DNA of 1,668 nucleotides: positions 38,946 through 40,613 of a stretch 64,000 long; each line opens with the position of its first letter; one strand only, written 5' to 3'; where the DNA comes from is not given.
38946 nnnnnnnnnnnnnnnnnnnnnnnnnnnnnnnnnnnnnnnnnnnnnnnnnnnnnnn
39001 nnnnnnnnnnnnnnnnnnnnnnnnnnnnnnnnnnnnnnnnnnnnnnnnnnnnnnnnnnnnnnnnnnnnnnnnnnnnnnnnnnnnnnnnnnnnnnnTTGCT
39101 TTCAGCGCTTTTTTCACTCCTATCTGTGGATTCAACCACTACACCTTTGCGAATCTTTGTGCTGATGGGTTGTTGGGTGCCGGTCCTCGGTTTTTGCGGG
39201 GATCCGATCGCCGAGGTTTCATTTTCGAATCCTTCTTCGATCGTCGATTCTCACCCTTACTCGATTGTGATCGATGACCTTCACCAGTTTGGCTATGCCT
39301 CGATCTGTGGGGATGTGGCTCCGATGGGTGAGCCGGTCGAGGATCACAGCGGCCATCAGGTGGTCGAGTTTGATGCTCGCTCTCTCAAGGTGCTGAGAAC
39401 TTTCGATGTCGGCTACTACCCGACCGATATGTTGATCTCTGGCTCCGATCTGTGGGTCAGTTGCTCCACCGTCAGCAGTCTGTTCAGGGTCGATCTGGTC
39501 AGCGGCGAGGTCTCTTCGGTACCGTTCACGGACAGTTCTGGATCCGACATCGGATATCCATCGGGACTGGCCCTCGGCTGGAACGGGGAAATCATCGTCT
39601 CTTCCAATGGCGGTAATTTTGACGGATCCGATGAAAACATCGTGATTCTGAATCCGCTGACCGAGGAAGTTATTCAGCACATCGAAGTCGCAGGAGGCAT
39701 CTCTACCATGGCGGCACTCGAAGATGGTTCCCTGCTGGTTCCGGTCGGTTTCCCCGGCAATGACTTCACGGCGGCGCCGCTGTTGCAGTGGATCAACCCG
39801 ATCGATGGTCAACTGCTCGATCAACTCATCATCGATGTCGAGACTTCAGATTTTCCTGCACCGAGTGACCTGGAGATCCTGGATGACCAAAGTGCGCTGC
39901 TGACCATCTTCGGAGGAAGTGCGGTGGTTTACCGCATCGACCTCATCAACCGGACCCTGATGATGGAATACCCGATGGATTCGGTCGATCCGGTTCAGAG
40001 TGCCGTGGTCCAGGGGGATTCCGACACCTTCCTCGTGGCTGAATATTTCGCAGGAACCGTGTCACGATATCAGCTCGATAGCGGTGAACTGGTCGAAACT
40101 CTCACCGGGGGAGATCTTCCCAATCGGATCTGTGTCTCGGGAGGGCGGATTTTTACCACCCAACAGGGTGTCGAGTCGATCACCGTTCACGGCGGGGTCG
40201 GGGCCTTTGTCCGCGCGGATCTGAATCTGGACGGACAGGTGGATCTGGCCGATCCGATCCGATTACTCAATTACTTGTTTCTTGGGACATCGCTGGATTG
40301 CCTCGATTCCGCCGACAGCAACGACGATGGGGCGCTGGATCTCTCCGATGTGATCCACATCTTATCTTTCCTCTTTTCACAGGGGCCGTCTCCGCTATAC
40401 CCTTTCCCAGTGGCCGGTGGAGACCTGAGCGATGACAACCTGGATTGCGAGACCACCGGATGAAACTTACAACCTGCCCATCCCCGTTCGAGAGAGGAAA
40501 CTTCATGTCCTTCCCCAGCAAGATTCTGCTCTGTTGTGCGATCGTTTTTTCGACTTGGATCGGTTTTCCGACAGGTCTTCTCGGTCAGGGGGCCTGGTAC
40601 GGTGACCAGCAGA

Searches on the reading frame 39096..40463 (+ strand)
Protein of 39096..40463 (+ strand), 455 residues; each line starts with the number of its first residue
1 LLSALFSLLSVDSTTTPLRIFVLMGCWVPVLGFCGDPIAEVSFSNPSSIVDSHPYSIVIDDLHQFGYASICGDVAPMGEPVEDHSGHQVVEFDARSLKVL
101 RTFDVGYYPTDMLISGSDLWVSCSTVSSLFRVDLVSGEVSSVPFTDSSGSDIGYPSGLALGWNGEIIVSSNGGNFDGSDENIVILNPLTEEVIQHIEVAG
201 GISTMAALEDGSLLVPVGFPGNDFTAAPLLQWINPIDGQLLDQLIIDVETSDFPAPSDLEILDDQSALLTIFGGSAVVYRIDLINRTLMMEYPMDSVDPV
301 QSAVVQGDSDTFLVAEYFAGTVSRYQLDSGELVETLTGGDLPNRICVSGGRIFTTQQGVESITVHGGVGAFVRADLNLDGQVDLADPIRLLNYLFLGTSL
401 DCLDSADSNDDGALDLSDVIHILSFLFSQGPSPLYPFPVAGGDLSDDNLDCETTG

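Call 6: search_protein_families(library=pfam, proteins=[window:39096-40463:+], max_evalue=0.01)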
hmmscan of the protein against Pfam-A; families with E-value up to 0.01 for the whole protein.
window:39096-40463:+ (455 aa): 0 families

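Call 10: find_homologous_proteins(query=window:39096-40463:+)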
Query window:39096-40463:+ (455 aa): 46 proteins with E <= 0.001 among 8000 candidates.
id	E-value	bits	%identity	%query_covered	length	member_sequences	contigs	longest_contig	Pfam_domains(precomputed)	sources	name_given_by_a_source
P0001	3.3e-298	1007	100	100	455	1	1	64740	-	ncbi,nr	ncbi:MAG: hypothetical protein OSB09_00950 [Planctomycetota bacterium]|nr:hypothetical protein [Plan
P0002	1.9e-231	787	81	94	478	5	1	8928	-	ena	-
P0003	2.1e-231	787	78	100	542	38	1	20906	-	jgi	-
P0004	2.9e-231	787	81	94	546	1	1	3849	-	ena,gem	-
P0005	3.1e-230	783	81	94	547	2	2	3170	-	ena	-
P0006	4.9e-183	628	66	93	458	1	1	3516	-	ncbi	ncbi:MAG: hypothetical protein AAEJ04_01580 [Planctomycetota bacterium]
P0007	1.7e-182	626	64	96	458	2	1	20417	-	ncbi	-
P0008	2.6e-182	625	66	92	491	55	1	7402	-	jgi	-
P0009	1.7e-166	573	59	98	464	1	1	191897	-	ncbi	-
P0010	2.2e-164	566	61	92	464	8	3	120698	-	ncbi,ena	-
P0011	3.5e-163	562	56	98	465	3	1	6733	PF24684.2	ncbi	ncbi:MAG: hypothetical protein AAEJ47_03880 [Planctomycetota bacterium]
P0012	4.1e-157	542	56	98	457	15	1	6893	PF01436.28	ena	-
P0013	2.9e-152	526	55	93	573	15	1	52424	-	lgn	-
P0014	2.8e-138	480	55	89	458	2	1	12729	PF21959.3,PF01436.28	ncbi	-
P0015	5.0e-136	473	51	94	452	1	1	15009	-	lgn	-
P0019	2.2e-116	408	46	91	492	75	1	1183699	-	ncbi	ncbi:MAG: hypothetical protein ACJ0DK_03235 [Planctomycetota bacterium]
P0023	1.4e-101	359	45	91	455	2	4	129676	-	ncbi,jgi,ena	-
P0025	4.5e-95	338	44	89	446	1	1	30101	-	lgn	-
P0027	3.6e-90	321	41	92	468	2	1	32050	-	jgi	-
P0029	1.2e-84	303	40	88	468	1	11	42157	PF22494.4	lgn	-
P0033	1.4e-13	69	53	18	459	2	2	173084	PF00404.25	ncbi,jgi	-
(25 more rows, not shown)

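Call 11: find_related_loci(query=window:39096-40463:+, collection=genome_contigs, flank=6000)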
Query window:39096-40463:+ (455 aa) in genome_contigs; peptide patterns used: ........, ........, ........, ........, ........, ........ (x = any residue, [..] = any of these).
101 stretches matched a pattern; 23 encode a relative of the query (tblastn E <= 1e-3); 23 distinct loci.
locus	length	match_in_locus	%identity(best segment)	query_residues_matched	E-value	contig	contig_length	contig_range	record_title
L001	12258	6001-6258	51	371-455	5e-19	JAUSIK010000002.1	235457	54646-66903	MAG: Nanoarchaeota archaeon isolate E14_metabat.bin.238 E14_k141_1620906, whole genome shotgun sequence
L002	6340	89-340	55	371-452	8e-19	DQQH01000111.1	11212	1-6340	MAG TPA_asm: Planctomycetota bacterium isolate SZUA-1234 k95_1012308, whole genome shotgun sequence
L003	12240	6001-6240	54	371-449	3e-18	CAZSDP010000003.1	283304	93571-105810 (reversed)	MAG TPA_asm: uncultured Planctomycetia bacterium isolate binchicken_co275_154 genome assembly, contig: NODE_6_length_283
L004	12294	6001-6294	42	362-453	2e-17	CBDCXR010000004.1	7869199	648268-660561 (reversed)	MAG: Planctomycetota bacterium isolate 4b603351-8a71-4708-9f49-a82285727c68 genome assembly, contig: contig_4, whole gen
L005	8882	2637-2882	50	371-451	9e-15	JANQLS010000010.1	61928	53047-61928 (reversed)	MAG: Planctomycetota bacterium isolate PL25a_bin.67 k99_2514165, whole genome shotgun sequence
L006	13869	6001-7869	38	329-451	2e-14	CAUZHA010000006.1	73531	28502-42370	MAG: Planctomycetes bacterium UBA1146 isolate CB11b_AW.20 genome assembly, contig: Ga0310124_10000049, whole genome shot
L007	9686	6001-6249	46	369-451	1e-14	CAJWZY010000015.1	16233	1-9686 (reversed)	TPA_asm: uncultured bacterium isolate ERR599132_bin.14_MetaBAT_v2.12.1_MAG genome assembly, contig: NODE_2613_length_162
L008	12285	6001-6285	48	362-455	2e-14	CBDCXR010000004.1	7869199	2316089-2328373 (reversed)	MAG: Planctomycetota bacterium isolate 4b603351-8a71-4708-9f49-a82285727c68 genome assembly, contig: contig_4, whole gen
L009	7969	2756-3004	46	369-451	5e-14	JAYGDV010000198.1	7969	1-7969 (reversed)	MAG: Planctomycetota bacterium isolate OC6_3000m_MAG_153 OC6_3000m_contig_1921656, whole genome shotgun sequence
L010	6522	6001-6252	45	368-451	7e-14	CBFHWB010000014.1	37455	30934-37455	MAG: Planctomycetota bacterium isolate Co_bin_165_indper genome assembly, contig: Co_bin_165_indper_c14, whole genome sh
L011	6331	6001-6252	45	368-451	6e-14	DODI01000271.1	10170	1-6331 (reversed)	MAG TPA_asm: Planctomycetota bacterium isolate UBA8108 contig_99989, whole genome shotgun sequence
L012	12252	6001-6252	45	368-451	8e-14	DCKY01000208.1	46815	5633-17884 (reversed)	MAG TPA_asm: Planctomycetes bacterium UBA1662 UBA1662_contig_8606, whole genome shotgun sequence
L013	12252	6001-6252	44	368-451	2e-13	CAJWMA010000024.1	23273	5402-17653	TPA_asm: uncultured bacterium isolate ERR598971_bin.43_MetaBAT_v2.12.1_MAG genome assembly, contig: NODE_949_length_2327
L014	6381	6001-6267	46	368-451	4e-13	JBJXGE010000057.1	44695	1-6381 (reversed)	MAG: Planctomycetota bacterium isolate F1F2.bin.342 k127_3509042, whole genome shotgun sequence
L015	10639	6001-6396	34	320-453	5e-13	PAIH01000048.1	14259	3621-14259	MAG: Planctomycetota bacterium isolate NAT2 99657, whole genome shotgun sequence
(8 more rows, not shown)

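Call 12: find_encoding_contigs(protein=P0009, flank=5000, max_places=2)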
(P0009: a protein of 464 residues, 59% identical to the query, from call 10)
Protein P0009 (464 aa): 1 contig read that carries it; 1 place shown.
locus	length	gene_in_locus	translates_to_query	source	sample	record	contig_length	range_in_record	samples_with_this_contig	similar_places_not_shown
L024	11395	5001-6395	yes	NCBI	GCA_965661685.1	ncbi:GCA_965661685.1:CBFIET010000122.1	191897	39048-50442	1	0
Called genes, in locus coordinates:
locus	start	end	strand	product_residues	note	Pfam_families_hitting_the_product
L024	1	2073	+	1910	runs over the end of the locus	-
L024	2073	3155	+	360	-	-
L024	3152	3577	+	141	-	-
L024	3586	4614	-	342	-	PF06144:DNA_pol3_delta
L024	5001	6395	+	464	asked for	-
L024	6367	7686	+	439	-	PF07494:Reg_prop (faint), PF08450:SGL (faint), PF24684:Vgb_lyase, PF01436:NHL (faint)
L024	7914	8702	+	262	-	PF01936:NYN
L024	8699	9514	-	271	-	PF00149:Metallophos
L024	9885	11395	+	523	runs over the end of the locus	PF02386:TrkH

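Call 13: find_encoding_contigs(protein=P0019, flank=5000, max_places=2)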
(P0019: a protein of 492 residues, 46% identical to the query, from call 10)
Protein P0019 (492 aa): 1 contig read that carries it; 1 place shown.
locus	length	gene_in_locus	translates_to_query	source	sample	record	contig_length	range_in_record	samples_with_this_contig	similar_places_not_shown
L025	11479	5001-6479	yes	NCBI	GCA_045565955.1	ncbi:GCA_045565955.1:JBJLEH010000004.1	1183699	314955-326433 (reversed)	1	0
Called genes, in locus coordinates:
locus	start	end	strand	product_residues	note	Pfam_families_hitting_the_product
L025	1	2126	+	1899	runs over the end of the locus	-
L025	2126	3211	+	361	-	-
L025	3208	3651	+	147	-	PF07963:N_methyl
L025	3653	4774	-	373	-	PF21694:DNA_pol3_delta_C (weak)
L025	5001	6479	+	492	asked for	-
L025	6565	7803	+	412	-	PF24684:Vgb_lyase, PF08450:SGL (faint)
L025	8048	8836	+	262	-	PF01936:NYN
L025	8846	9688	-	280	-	PF00149:Metallophos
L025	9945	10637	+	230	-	PF02386:TrkH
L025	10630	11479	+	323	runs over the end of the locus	PF02386:TrkH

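Call 14: find_encoding_contigs(protein=P0023, flank=5000, max_places=2)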
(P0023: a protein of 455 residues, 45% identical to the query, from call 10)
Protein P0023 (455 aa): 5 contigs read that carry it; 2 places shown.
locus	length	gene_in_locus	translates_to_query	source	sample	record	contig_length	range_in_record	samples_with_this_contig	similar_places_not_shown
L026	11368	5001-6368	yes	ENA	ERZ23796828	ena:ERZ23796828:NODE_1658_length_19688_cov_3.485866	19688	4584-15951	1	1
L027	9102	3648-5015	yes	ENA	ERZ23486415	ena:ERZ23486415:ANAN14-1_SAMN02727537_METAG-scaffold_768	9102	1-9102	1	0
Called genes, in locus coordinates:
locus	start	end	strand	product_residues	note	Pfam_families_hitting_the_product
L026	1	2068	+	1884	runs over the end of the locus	-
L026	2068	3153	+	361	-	-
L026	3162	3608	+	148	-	PF07963:N_methyl (weak)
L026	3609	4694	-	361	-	-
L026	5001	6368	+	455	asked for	-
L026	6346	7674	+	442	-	PF08450:SGL (faint), PF24684:Vgb_lyase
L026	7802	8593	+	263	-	PF01936:NYN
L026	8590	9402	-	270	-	PF00149:Metallophos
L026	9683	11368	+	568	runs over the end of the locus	PF02386:TrkH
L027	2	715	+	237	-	?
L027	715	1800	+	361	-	-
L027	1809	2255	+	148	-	PF07963:N_methyl (weak)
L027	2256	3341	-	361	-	-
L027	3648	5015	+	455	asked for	-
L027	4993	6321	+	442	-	PF08450:SGL (faint), PF24684:Vgb_lyase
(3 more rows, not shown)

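Call 15: find_encoding_contigs(protein=P0029, flank=5000, max_places=2)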
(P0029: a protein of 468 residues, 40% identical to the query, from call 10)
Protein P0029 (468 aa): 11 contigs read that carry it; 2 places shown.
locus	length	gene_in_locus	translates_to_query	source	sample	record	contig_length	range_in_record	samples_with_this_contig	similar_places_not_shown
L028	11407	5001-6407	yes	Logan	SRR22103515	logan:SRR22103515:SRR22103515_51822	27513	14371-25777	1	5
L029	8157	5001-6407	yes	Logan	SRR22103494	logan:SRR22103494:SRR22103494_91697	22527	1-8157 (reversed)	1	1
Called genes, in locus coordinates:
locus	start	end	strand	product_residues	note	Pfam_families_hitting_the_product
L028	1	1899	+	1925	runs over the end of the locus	-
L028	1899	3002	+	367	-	-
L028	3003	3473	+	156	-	PF07963:N_methyl (weak)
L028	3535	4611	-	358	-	PF06144:DNA_pol3_delta (faint)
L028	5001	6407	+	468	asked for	PF22494:choice_anch_I (faint)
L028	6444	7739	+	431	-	-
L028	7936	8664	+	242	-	PF01936:NYN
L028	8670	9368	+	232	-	PF00596:Aldolase_II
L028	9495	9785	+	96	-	-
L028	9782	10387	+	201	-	-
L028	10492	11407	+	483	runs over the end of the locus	PF01844:HNH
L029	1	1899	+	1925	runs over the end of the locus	-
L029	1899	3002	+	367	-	-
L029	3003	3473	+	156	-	PF07963:N_methyl (weak)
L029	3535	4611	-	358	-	PF06144:DNA_pol3_delta (faint)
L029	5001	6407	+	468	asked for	PF22494:choice_anch_I (faint)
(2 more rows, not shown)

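Call 16: find_encoding_contigs(protein=P0003, flank=5000, max_places=1)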
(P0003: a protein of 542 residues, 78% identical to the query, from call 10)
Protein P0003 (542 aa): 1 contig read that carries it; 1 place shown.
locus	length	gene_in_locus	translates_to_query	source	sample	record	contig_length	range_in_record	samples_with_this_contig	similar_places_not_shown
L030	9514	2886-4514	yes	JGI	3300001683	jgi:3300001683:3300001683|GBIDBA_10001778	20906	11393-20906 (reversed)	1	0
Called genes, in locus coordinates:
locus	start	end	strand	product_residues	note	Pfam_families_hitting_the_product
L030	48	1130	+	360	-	-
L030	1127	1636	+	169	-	PF07963:N_methyl (faint)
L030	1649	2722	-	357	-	-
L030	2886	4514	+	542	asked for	-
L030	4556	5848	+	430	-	PF13449:Phytase-like (faint), PF24684:Vgb_lyase, PF01436:NHL (faint)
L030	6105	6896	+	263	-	PF01936:NYN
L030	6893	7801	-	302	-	PF00149:Metallophos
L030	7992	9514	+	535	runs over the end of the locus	PF02386:TrkH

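Call 17: find_encoding_contigs(protein=P0007, flank=5000, max_places=1)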
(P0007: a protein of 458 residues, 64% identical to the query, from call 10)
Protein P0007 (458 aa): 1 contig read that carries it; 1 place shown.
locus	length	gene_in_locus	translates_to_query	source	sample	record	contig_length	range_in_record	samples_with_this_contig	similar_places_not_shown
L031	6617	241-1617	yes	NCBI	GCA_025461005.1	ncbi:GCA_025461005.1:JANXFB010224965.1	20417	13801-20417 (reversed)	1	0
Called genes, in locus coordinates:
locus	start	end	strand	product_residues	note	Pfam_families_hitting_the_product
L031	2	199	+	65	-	?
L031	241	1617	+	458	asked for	-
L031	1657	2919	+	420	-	PF24684:Vgb_lyase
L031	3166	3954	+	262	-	PF01936:NYN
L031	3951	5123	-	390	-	PF00149:Metallophos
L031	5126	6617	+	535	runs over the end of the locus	PF02386:TrkH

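Call 18: find_encoding_contigs(protein=P0010, flank=5000, max_places=1)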
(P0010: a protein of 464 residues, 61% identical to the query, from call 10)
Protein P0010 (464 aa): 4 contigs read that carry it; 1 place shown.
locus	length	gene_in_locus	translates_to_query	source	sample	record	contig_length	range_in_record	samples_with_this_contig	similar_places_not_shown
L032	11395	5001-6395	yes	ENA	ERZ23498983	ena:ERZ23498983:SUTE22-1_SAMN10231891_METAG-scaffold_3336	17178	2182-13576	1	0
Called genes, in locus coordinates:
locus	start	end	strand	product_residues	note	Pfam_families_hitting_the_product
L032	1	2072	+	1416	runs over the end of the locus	?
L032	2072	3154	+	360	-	PF07963:N_methyl (faint)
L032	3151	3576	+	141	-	-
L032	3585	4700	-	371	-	PF06144:DNA_pol3_delta (weak)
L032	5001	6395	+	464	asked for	-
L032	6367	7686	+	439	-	PF07494:Reg_prop (faint), PF08450:SGL (faint), PF24684:Vgb_lyase, PF01436:NHL (faint)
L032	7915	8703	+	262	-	PF01936:NYN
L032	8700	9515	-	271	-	PF00149:Metallophos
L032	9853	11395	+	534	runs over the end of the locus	PF02386:TrkH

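Call 19: find_encoding_contigs(protein=P0013, flank=5000, max_places=1)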
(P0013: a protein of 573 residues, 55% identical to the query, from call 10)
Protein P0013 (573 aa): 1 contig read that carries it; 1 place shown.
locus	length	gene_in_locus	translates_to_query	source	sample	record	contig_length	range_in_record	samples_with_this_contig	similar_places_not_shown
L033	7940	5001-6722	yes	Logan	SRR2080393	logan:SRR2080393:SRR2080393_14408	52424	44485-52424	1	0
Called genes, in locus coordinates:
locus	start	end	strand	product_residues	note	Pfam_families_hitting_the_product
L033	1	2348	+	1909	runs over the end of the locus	-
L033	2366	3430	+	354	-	-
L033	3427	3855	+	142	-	PF07963:N_methyl (faint)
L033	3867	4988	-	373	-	PF21694:DNA_pol3_delta_C (weak)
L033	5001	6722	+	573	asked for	-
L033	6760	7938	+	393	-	?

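Call 20: find_encoding_contigs(protein=P0025, flank=5000, max_places=1)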
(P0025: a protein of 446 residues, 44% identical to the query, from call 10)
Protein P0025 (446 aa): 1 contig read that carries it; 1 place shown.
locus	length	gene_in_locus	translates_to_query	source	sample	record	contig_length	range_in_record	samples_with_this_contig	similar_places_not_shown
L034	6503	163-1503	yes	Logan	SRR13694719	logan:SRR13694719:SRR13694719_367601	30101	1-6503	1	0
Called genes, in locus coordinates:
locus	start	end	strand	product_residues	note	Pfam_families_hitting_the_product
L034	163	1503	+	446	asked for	-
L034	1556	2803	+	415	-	PF08450:SGL (faint), PF24684:Vgb_lyase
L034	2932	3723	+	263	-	PF01936:NYN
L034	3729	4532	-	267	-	PF00149:Metallophos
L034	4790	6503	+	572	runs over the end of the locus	PF02386:TrkH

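Call 21: find_encoding_contigs(protein=P0027, flank=5000, max_places=1)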
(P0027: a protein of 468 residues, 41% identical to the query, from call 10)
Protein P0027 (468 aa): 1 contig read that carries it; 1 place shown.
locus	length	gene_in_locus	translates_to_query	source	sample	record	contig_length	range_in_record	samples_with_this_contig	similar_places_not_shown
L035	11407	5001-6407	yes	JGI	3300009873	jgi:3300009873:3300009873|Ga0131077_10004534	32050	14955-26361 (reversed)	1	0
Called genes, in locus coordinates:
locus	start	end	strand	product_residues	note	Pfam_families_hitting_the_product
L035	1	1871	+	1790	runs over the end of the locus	-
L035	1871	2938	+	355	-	PF07963:N_methyl (weak)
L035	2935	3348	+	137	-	PF07963:N_methyl (weak)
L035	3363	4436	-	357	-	-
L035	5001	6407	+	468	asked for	-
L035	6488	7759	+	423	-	-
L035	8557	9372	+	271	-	PF01936:NYN, PF12872:OST-HTH (weak)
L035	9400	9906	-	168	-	PF04677:CwfJ_C_1, PF11969:DcpS_C (weak), PF01230:HIT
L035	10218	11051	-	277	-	-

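Call 29: find_related_loci(query=A1, collection=metagenome_contigs, flank=2500)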
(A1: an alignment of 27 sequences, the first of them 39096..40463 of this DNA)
Query A1 (455 aa) in metagenome_contigs; peptide patterns used: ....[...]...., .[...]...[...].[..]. (x = any residue, [..] = any of these).
158 stretches matched a pattern; 15 encode a relative of the query (tblastn E <= 1e-3); 15 distinct loci.
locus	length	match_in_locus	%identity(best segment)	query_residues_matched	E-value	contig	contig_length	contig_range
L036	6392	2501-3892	77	1-455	0e+0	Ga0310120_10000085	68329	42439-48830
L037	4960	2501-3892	77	1-455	0e+0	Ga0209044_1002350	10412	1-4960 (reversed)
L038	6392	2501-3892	77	1-455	0e+0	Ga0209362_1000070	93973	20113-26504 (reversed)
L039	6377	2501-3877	78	1-455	0e+0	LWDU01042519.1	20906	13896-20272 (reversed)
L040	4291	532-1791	66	32-451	0e+0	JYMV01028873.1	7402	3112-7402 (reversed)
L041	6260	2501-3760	65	32-451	0e+0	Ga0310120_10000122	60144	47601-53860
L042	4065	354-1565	60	48-451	7e-163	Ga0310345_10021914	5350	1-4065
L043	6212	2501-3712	60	48-451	1e-160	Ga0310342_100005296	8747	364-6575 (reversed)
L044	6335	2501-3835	54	15-451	3e-158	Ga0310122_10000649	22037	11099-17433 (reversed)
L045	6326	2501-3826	44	14-452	7e-109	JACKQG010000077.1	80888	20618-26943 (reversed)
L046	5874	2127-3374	45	40-452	1e-98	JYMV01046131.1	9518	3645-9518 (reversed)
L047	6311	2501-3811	42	9-451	1e-88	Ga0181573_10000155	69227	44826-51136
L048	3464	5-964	43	127-441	4e-70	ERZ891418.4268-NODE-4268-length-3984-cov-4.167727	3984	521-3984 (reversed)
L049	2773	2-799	42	180-443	1e-47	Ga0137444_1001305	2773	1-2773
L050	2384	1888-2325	40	46-186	2e-30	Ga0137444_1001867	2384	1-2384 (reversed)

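Call 33: predict_structure(alignment_id=A1)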
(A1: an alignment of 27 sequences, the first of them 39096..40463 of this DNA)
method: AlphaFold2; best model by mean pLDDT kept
length: 455 residues; sequences in the alignment: 27
mean_pLDDT: 89.8   pTM: 0.87
mean pLDDT of the five models: 89.8, 89.6, 89.5, 88.2, 86.2
residues with pLDDT >= 90: 344; 70-90: 74; 50-70: 8; < 50: 29
segments of 3 or more residues with pLDDT < 50: 1-19, 25-32
pLDDT, mean of each block of 10 residues (from residue 1): 44 45 47 78 90 96 95 92 95 96 96 97 94 97 93 92 96 78 95 94 95 95 91 97 94 91 96 93 97 90 93 96 95 93 96 96 93 92 95 95 93 95 94 93 87 61
secondary structure, 60 per line:
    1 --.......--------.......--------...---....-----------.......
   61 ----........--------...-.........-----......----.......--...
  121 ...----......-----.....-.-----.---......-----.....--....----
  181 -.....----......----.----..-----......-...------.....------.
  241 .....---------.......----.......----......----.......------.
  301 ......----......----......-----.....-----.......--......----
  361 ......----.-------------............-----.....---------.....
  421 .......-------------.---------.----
elements in order: H3-9 H18-24 E33-35 E39-42 E54-60 E65-72 E85-93 E99-104 E109-115 E118-123 E128-133 E139-143 E155-160 E166-170 H173-176 E182-186 E191-196 E213-218 E229-233 E240-245 E255-261 E266-272 E277-282 E287-293 E300-306 E311-316 E321-326 E332-336 E342-348 E351-356 E361-366 H385-396 H403-406 H416-427

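Call 36: fold_search(model_id=the predicted structure, library=pdb)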
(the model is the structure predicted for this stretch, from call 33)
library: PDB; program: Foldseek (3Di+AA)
matches with E <= 10: 1941; with E <= 0.001: 1764
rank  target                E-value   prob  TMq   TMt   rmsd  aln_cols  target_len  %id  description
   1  1l0q_A                2.4e-16  1.00  0.51  0.59   8.5       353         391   17  Tandem YVTN beta-propeller and PKD domains from an archaeal surface layer protein (released 2002-11-06)
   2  6y7o_A                5.3e-16  1.00  0.49  0.67   5.0       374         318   10  The complex between the eight-bladed symmetrical designer protein Tako8 and the silicotungstic acid Keggin (STA) (released 2020-12-16)
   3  8wca_B                1.1e-15  1.00  0.57  0.78   6.4       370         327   10  Cryo-EM structure of the PEA-bound hTAAR1-Gs complex (released 2023-12-27)
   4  2co0_C                2.6e-15  1.00  0.58  0.84   3.0       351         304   13  WDR5 and unmodified Histone H3 complex at 2.25 Angstrom (released 2006-07-03)
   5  6g6m                  3.4e-15  1.00  0.51  0.69   5.9       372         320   10  Crystal structure of the computationally designed Tako8 protein in P42212 (released 2018-11-28)
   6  6y7o_C                3.6e-15  1.00  0.49  0.68   4.5       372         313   10  The complex between the eight-bladed symmetrical designer protein Tako8 and the silicotungstic acid Keggin (STA) (released 2020-12-16)
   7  7big_A                4.3e-15  1.00  0.54  0.84   2.7       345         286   14  Crystal structure of v13WRAP-T, a 7-bladed designer protein (released 2021-09-22)
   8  6ucs_A                7.8e-15  1.00  0.57  0.83   6.4       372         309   13  Discovery and Structure-Based optimization of potent and selective WDR5 inhibitors containing a dihydroisoquinolinone  (released 2020-01-01)
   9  7f6i_C                7.8e-15  1.00  0.56  0.76   4.4       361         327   10  Cryo-EM structure of human bradykinin receptor BK2R in complex Gq proteins and kallidin (released 2022-01-05)
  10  6ucs_B                9.2e-15  1.00  0.55  0.80   3.7       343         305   13  Discovery and Structure-Based optimization of potent and selective WDR5 inhibitors containing a dihydroisoquinolinone  (released 2020-01-01)
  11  6y7n_A                9.2e-15  1.00  0.49  0.67   5.9       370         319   10  The crystal structure of the eight-bladed symmetrical designer protein Tako8 in the presence of tellurotungstic Anders (released 2020-12-16)
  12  8hti_B                9.7e-15  1.00  0.56  0.77   6.5       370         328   10  Human Consensus Olfactory Receptor OR52c in Complex with Octanoic Acid (OCA) and G Protein (released 2023-12-20)
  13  5yzv_B                1.3e-14  1.00  0.54  0.82   3.3       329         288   14  Biophysical and structural characterization of the thermostable WD40 domain of a prokaryotic protein, Thermomonospora  (released 2018-10-03)
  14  9w6w_B                1.4e-14  1.00  0.57  0.75   6.5       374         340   11  5-CT-bound serotonin 5A (5-HT5A) receptor-Gi protein complex (released 2025-11-26)
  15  9l3y_B                1.5e-14  1.00  0.57  0.78   7.5       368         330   10  Cryo-EM structure of the G-protein coupled receptor 1 (GPR1) in complex with chemerin and Gi1 (released 2025-03-12)
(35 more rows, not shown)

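Call 48: search_protein_families(library=pfam, proteins=[window:39096-40190:+], max_evalue=1)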
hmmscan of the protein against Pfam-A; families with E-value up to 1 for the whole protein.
window:39096-40190:+ (365 aa): 4 families
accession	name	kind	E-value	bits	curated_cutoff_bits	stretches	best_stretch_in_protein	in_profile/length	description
PF01436.27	NHL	-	0.006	17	20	1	154-169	3-18/28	NHL repeat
PF25748.1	Herpes_ORF30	-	0.01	15.8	27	1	151-206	145-201/210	Ictalurid herpesvirus ORF30 protein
PF16819.11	DUF5074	-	0.015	14.8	27.2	1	167-215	149-197/353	Domain of unknown function (DUF5074)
PF21959.2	DUF6923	-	0.095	12.9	27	1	110-175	135-198/234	Repeat of unknown function (DUF6923)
